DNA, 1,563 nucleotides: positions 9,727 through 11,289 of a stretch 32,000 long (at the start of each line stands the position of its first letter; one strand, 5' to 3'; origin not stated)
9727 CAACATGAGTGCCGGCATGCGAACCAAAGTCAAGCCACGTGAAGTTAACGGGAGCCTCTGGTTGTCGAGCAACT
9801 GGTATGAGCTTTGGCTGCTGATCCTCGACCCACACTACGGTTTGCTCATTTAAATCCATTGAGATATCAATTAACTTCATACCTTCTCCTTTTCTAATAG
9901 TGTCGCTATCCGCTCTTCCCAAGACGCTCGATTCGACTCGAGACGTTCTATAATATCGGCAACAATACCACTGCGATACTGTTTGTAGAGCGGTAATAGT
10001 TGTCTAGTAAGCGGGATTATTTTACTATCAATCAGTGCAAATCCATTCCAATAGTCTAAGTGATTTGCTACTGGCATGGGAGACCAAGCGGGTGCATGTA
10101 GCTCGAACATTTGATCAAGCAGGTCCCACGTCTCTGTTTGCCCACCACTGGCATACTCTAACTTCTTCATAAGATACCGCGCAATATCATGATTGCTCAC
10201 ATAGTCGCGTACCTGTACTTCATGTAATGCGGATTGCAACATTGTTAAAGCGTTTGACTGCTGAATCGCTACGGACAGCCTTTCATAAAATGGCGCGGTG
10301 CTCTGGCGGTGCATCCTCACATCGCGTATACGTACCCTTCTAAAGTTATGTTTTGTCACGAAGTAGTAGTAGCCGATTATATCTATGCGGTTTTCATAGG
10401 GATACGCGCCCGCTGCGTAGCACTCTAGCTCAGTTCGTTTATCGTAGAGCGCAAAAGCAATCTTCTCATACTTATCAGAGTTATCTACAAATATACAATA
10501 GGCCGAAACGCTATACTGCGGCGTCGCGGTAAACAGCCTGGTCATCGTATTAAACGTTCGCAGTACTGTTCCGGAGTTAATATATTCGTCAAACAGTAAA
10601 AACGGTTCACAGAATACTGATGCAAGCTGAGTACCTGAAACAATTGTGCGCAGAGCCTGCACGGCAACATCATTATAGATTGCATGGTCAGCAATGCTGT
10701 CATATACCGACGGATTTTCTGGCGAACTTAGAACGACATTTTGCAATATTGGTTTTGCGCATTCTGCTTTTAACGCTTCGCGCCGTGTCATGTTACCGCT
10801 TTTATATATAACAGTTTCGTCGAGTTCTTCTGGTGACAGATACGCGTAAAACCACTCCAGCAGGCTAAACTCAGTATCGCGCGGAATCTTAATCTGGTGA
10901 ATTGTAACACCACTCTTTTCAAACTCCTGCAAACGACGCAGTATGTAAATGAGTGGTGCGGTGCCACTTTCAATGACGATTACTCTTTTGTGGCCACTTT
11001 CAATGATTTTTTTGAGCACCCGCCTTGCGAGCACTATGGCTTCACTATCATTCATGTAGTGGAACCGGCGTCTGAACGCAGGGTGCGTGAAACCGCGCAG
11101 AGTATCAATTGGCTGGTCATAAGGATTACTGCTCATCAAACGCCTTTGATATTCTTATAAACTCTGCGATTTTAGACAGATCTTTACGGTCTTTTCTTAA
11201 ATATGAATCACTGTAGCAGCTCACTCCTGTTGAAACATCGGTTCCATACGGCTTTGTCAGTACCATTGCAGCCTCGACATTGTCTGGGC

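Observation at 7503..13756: Eight-gene overlapping operon: NrtR-like regulator + RibA-like + TrpF-like + two PRTases + formamidase-fold + HAD + kinase (no described pathway matches)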

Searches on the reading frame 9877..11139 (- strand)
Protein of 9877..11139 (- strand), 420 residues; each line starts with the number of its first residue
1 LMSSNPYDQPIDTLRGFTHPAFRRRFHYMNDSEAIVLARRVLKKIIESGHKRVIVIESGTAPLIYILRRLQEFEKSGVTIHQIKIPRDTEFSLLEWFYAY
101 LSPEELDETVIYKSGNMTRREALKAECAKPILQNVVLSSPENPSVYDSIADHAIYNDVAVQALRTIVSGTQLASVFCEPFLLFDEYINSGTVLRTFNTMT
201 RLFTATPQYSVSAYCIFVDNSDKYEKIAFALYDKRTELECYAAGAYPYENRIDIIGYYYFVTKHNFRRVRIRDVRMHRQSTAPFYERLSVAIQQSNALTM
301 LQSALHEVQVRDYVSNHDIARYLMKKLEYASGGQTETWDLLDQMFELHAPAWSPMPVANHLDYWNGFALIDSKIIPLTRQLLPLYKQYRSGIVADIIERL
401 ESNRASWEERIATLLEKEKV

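Call 3: search_protein_families(library=pfam, proteins=[window:9877-11139:-], max_evalue=0.01)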
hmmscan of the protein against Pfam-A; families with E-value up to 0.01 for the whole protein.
window:9877-11139:- (420 aa): 0 families

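Call 4: search_protein_families(library=ncbifam, proteins=[window:9877-11139:-], max_evalue=0.01)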
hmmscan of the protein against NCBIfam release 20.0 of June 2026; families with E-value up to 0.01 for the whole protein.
window:9877-11139:- (420 aa): 0 families

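Call 33: find_homologous_proteins(query=window:9877-11139:-)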
Query window:9877-11139:- (420 aa): 122 proteins with E <= 0.001 among 8000 candidates; the best 120 are listed.
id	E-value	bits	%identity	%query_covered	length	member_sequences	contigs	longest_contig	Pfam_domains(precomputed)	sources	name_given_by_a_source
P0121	7.1e-260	880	100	93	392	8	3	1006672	-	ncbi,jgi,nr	ncbi:hypothetical protein IPP92_01635 [Candidatus Saccharibacteria bacterium]|jgi:hypothetical prote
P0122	1.0e-142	494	53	100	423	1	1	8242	-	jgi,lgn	jgi:hypothetical protein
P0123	2.2e-135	470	51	99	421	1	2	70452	-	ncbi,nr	ncbi:MAG TPA: hypothetical protein VLH86_02770 [Patescibacteria group bacterium]|nr:hypothetical pro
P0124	2.7e-130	453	49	99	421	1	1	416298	-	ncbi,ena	-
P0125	5.0e-129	449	48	99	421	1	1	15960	-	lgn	-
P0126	3.2e-128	446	49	99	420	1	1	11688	-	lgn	-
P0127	5.7e-128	446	50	99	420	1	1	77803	-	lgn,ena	-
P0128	3.6e-126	440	49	99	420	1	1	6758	-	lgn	-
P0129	6.3e-126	439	49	99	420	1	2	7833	-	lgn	-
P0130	2.9e-125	437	47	99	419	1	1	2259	-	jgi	jgi:hypothetical protein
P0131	3.3e-123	430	48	99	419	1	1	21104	-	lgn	-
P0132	5.6e-122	426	48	99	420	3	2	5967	-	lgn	-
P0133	3.4e-121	423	46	99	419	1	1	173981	-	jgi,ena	-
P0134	3.2e-119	417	46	98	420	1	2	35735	-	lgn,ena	-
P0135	7.4e-118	412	45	96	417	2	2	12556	-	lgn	-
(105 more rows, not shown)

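Call 36: search_solved_structures(query=A2, max_evalue=10, show_alignments=3)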
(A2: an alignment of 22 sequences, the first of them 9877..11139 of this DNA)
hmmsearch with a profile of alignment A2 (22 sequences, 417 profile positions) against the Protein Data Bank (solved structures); distinct sequences matched with E-value up to 10: 1.
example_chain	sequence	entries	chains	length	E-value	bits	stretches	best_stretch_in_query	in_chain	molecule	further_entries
7zn7_D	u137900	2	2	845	1.6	11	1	337-363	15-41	Signal transducer and activator of transcription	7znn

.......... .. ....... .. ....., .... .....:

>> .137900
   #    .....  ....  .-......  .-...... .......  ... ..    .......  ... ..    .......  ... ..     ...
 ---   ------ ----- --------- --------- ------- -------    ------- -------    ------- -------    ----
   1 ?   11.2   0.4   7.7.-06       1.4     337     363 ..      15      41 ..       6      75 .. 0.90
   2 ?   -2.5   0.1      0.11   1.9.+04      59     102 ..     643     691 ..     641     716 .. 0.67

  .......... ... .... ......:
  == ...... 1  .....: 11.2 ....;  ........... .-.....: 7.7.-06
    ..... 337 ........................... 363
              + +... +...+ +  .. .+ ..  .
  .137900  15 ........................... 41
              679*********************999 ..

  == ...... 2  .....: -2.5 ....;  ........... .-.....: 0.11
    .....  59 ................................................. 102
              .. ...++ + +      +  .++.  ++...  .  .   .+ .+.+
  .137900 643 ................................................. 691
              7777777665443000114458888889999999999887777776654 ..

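Call 41: search_protein_families(library=padloc, proteins=[window:9877-11139:-], max_evalue=0.01)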
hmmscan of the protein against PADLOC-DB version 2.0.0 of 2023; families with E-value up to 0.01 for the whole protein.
window:9877-11139:- (420 aa): 0 families

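Call 42: predict_structure(alignment_id=A2)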
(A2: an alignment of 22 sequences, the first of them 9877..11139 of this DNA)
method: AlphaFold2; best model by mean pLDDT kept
length: 420 residues; sequences in the alignment: 22
mean_pLDDT: 93.0   pTM: 0.90
mean pLDDT of the five models: 93.0, 92.4, 92.2, 91.7, 91.5
residues with pLDDT >= 90: 343; 70-90: 72; 50-70: 4; < 50: 1
segments of 3 or more residues with pLDDT < 50: none
pLDDT, mean of each block of 10 residues (from residue 1): 81 87 92 97 98 91 97 95 91 96 97 94 94 79 85 89 95 96 91 92 95 94 94 93 89 94 94 90 96 96 96 96 97 95 94 87 96 96 97 95 96 87
secondary structure, 60 per line:
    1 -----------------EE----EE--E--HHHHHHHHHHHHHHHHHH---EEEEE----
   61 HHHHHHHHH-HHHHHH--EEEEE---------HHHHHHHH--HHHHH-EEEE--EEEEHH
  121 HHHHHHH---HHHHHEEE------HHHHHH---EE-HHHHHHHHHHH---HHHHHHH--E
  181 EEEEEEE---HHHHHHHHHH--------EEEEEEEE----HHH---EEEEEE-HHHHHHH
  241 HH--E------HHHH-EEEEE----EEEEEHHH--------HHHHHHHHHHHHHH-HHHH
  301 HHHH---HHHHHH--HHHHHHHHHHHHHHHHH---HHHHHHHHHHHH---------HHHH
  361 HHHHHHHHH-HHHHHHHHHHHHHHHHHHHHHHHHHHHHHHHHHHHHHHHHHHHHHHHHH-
elements in order: H31-48 E52-56 H61-69 H71-76 E79-83 H93-100 H103-107 E109-112 E115-118 H119-127 H131-135 E136-138 H145-150 H157-167 H171-177 E180-187 H191-200 E209-216 E227-232 H234-242 H252-255 E257-261 E266-270 H282-295 H297-304 H308-313 H316-332 H336-347 H357-369 H371-419

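Call 44: fold_search(model_id=the predicted structure, library=pdb)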
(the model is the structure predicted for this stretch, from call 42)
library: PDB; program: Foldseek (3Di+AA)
matches with E <= 10: 690; with E <= 0.001: 0
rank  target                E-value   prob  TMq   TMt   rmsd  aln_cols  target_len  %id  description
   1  1cjb_C                2.3e-02  0.97  0.22  0.37  11.6       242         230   10  MALARIAL PURINE PHOSPHORIBOSYLTRANSFERASE (released 1999-08-18)
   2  1tc1_B                2.8e-02  0.98  0.21  0.41   9.0       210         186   10  A 1.4 ANGSTROM CRYSTAL STRUCTURE FOR THE HYPOXANTHINE PHOSPHORIBOSYLTRANSFERASE OF TRYPANOSOMA CRUZI (released 1999-10-07)
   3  3h83_B                3.0e-02  0.99  0.21  0.41   6.6       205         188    8  2.06 Angstrom resolution structure of a hypoxanthine-guanine phosphoribosyltransferase (hpt-1) from Bacillus anthracis (released 2009-05-12)
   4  4rqb_A                3.3e-02  0.98  0.21  0.42  12.2       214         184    8  Crystal Structure of a Hypoxanthine Phosphoribosyltransferase (target ID NYSGRC-029686) from Staphylococcus aureus (te (released 2014-11-26)
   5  3h83_C                3.6e-02  0.93  0.18  0.36   8.9       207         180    8  2.06 Angstrom resolution structure of a hypoxanthine-guanine phosphoribosyltransferase (hpt-1) from Bacillus anthracis (released 2009-05-12)
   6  3ozg_B                3.8e-02  0.96  0.22  0.37  11.9       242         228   10  Crystal Structure of Plasmodium falciparum Hypoxanthine-Guanine-Xanthine Phosphoribosyltransferase in complex with S-S (released 2011-09-28)
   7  1i14_A                4.0e-02  0.96  0.21  0.39   9.1       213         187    9  ANALYSIS OF AN INVARIANT ASPARTIC ACID IN HPRTS-GLUTAMIC ACID MUTANT (released 2002-05-29)
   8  1cjb_A                4.2e-02  0.96  0.22  0.37  11.5       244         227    9  MALARIAL PURINE PHOSPHORIBOSYLTRANSFERASE (released 1999-08-18)
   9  1r3u_B                4.5e-02  0.96  0.21  0.43   9.3       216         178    7  Crystal Structure of Hypoxanthine-Guanine Phosphoribosyltransferase from Thermoanaerobacter tengcongensis (released 2004-10-19)
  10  2jky_A                4.5e-02  0.93  0.22  0.40  12.8       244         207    9  SACCHAROMYCES CEREVISIAE HYPOXANTHINE-GUANINE PHOSPHORIBOSYLTRANSFERASE IN COMPLEX WITH GMP (GUANOSINE 5'- MONOPHOSPHA (released 2009-11-17)
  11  5euc_B                4.7e-02  0.97  0.21  0.40   9.2       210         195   10  The role of the C-terminal region on the oligomeric state and enzymatic activity of Trypanosoma cruzi hypoxanthine pho (released 2016-03-30)
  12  1i13_A                4.7e-02  0.96  0.21  0.40   9.1       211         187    8  ANALYSIS OF AN INVARIANT ASPARTIC ACID IN HPRTS-ALANINE MUTANT (released 2002-05-29)
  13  1yfz_B                5.2e-02  0.98  0.22  0.46   9.3       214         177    6  Novel IMP Binding in Feedback Inhibition of Hypoxanthine-Guanine Phosphoribosyltransferase from Thermoanaerobacter ten (released 2005-05-10)
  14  4rqa                  5.5e-02  0.96  0.20  0.42  11.3       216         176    7  Crystal Structure of a Hypoxanthine Phosphoribosyltransferase (target ID NYSGRC-029686) from Staphylococcus aureus (orth (released 2014-11-26)
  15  5euc_C                5.5e-02  0.95  0.21  0.39   9.2       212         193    9  The role of the C-terminal region on the oligomeric state and enzymatic activity of Trypanosoma cruzi hypoxanthine pho (released 2016-03-30)
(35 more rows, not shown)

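Call 52: search_protein_families(library=pfam, alignment_id=A2, max_evalue=1)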
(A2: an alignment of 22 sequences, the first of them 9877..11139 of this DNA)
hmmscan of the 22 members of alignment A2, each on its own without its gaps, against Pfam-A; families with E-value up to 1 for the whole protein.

A. member 1, window:9877-11139:- (420 aa): 2 families
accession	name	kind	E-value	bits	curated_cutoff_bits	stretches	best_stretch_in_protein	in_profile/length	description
PF10798.13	YmgB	-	0.091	13.1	22.3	1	300-329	5-35/59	Biofilm development protein YmgB/AriR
PF12867.12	DinB_2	-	0.096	13.6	24.8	1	349-417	27-93/128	DinB superfamily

B. families by the number of members that match (of 22 scanned): 19 families
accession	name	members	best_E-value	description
PF22266.2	DUF6953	4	0.092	Family of unknown function (DUF6953)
PF16725.10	Nucleolin_bd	3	0.0023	Nucleolin binding domain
PF00636.31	Ribonuclease_3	2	0.036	Ribonuclease III domain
PF10798.13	YmgB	2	0.045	Biofilm development protein YmgB/AriR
PF18476.7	PIN_8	1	0.0036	PIN like domain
PF13173.12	AAA_14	1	0.022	AAA domain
PF12108.13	SF3a60_bindingd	1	0.022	Splicing factor SF3a60 binding domain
PF04513.17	Baculo_PEP_C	1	0.037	Baculovirus polyhedron envelope protein, PEP, C terminus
PF18362.6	THB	1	0.053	Tri-helix bundle domain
PF10065.14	DUF2303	1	0.075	Uncharacterized conserved protein (DUF2303)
PF24211.1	DUF7432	1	0.077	Family of unknown function (DUF7432)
PF12867.12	DinB_2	1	0.096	DinB superfamily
PF21147.3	AMPK_alpha_AID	1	0.18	AMP-activated protein kinase, alpha subunit, autoinhibitory domain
PF18938.6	aRib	1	0.24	Atypical Rib domain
PF02025.20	IL5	1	0.28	Interleukin 5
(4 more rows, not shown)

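Call 68: find_related_loci(query=A2, collection=viral_contigs, flank=10000)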
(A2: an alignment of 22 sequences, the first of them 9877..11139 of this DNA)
Query A2 (420 aa) in viral_contigs; peptide patterns used: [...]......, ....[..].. (x = any residue, [..] = any of these).
191 stretches matched a pattern, but none encodes a relative of the query by tblastn (E <= 1e-3).

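Call 76: search_protein_representatives(alignment_id=A2)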
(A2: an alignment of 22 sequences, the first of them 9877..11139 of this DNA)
Query: 22 sequences, 417 profile positions. Proteins with E-value up to 0.001 (for the whole library): 111; up to 1e-10: 96; up to 1e-30: 66. The best 111 are listed.
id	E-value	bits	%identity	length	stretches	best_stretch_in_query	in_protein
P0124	1.6e-178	610.6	-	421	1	2-416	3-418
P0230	9.7e-163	558.5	-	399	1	3-416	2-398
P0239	3.5e-157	540.2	-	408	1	2-416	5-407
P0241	1.9e-127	442.3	-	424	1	2-414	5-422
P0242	9.8e-106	370.8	-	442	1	3-415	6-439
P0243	1.9e-104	366.5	-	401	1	2-396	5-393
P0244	1.2e-101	357.3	-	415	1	2-416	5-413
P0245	1.5e-101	356.9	-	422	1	2-415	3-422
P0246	2.3e-100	353.1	-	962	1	5-400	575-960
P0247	9.9e-100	351.0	-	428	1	3-415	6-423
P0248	8.0e-94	331.5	-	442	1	3-415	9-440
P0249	9.7e-93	327.9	-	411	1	3-415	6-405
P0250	4.1e-91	322.6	-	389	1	2-416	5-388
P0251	1.2e-89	317.8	-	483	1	2-416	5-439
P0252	7.0e-88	311.9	-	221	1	26-243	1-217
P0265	3.9e-78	279.8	-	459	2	158-416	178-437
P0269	1.1e-75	271.8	-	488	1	3-416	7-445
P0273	1.6e-73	264.7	-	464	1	2-416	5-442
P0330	5.3e-14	68.6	-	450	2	158-367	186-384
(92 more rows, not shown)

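Call 77: search_protein_families(library=pfam, proteins=[P0246, P0251, P0269, P0273, P0265, P0330], max_evalue=0.01)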
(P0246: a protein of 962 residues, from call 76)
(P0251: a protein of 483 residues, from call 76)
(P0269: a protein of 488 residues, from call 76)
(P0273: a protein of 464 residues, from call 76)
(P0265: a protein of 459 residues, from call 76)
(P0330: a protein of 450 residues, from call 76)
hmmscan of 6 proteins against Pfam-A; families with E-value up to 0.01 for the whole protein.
P0246 (962 aa): 2 families
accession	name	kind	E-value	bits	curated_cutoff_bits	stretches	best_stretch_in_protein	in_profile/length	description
PF21211.3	FkbH_N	-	2.1e-10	41.3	27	1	47-209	25-187/192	FkbH, N-terminal domain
PF00702.32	Hydrolase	-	0.0032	18.3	26.4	0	263-342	107-188/191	haloacid dehalogenase-like hydrolase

P0251 (483 aa): 0 families

P0269 (488 aa): 0 families

P0273 (464 aa): 0 families

P0265 (459 aa): 0 families

P0330 (450 aa): 0 families
